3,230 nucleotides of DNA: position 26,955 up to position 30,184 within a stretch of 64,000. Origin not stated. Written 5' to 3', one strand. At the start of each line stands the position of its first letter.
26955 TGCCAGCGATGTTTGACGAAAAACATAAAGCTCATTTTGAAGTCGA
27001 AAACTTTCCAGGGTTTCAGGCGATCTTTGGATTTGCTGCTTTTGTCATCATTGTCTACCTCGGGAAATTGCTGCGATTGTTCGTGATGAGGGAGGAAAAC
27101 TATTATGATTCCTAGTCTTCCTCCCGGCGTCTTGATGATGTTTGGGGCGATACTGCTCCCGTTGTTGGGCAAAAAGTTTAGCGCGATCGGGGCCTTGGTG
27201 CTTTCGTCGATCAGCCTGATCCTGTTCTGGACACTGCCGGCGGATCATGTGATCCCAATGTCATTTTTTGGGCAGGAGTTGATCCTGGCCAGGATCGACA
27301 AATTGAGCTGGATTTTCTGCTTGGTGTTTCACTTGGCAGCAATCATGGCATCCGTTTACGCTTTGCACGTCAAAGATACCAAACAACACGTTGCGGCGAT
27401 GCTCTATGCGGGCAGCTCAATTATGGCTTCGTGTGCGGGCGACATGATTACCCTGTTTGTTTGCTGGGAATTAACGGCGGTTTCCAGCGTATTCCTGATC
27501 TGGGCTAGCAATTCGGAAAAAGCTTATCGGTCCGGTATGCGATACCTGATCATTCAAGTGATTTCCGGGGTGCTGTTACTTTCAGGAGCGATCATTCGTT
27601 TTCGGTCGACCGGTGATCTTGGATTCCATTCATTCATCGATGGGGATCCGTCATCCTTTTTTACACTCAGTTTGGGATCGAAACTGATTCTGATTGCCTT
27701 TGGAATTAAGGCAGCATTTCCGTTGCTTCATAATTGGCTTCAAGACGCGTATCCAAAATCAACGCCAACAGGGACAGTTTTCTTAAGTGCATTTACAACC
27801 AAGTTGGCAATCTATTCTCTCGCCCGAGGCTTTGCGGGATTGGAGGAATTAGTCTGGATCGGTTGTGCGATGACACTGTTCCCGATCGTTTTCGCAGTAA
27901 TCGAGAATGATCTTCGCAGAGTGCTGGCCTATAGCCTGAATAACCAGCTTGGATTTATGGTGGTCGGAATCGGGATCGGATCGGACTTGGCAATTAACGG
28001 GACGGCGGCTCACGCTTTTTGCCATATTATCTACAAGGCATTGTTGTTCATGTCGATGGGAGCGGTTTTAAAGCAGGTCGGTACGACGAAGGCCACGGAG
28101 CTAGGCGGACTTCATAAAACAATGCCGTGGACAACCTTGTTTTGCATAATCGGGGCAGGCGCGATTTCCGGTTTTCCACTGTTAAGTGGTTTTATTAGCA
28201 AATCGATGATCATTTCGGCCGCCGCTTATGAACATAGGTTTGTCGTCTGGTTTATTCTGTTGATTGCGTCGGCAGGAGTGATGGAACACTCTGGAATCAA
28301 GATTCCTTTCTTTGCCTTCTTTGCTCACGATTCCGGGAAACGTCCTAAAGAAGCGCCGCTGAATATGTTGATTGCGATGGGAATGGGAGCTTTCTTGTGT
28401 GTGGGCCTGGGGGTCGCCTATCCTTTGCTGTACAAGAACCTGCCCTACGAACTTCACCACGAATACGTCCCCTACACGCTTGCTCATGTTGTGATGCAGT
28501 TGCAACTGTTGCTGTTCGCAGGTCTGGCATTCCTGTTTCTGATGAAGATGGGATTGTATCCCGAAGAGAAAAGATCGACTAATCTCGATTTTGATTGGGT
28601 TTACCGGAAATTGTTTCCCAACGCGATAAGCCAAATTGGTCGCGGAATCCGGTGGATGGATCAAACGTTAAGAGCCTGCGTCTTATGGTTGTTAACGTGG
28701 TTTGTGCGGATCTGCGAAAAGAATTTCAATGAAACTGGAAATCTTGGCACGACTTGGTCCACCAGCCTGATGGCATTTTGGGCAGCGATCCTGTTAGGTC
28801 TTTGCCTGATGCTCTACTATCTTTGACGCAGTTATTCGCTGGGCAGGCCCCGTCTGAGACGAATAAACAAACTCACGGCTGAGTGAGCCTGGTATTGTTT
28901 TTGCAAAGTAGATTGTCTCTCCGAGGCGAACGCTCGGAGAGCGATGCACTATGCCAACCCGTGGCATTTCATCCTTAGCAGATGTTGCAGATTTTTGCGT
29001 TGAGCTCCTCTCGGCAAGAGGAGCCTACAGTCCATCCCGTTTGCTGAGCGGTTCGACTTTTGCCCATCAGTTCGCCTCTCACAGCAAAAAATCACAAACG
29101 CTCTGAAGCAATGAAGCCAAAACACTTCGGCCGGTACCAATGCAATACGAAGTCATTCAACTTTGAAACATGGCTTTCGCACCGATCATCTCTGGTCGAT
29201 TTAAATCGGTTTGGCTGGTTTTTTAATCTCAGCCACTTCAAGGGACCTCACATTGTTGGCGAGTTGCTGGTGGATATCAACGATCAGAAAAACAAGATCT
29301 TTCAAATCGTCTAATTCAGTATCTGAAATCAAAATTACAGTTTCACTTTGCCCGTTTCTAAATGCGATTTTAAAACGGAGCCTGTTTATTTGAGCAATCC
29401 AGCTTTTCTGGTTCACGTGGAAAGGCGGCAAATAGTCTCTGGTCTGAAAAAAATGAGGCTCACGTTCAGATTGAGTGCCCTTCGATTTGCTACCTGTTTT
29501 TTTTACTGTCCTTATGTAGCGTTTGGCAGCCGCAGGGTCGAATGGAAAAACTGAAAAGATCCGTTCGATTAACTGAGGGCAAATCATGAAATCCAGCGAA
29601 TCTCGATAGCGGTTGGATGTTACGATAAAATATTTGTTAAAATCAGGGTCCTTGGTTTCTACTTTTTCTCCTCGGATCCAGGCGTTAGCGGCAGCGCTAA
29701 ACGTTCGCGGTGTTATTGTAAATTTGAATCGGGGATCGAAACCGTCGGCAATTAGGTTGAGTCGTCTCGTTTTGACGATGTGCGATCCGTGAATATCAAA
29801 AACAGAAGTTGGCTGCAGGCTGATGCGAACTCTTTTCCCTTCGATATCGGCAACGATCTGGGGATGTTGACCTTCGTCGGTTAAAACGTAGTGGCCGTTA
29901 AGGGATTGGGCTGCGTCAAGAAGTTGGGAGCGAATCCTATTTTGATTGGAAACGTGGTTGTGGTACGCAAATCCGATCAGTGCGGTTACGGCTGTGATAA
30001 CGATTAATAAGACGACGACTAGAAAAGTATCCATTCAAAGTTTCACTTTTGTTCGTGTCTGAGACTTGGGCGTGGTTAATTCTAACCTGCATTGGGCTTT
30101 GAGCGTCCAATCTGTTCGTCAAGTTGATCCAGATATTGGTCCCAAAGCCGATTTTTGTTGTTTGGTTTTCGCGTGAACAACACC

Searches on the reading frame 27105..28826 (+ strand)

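Call 40: search_protein_families(library=pfam, proteins=[window:27105-28826:+], max_evalue=0.001)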
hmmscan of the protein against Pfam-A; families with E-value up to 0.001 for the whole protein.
window:27105-28826:+ (573 aa): 1 family
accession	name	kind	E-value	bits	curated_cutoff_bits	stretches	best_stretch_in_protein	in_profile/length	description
PF00361.26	Proton_antipo_M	-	4.7e-42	144.6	21.5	1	111-388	1-290/294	NADH:quinone oxidoreductase/Mrp antiporter, TM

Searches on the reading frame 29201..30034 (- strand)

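Call 40: search_protein_families(library=pfam, proteins=[window:29201-30034:-], max_evalue=0.001)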
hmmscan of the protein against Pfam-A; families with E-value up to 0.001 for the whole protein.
window:29201-30034:- (277 aa): 1 family
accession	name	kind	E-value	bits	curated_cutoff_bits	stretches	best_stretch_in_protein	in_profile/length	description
PF11335.13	DUF3137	-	0.00018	21.8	26.1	1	116-160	33-76/139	Protein of unknown function (DUF3137)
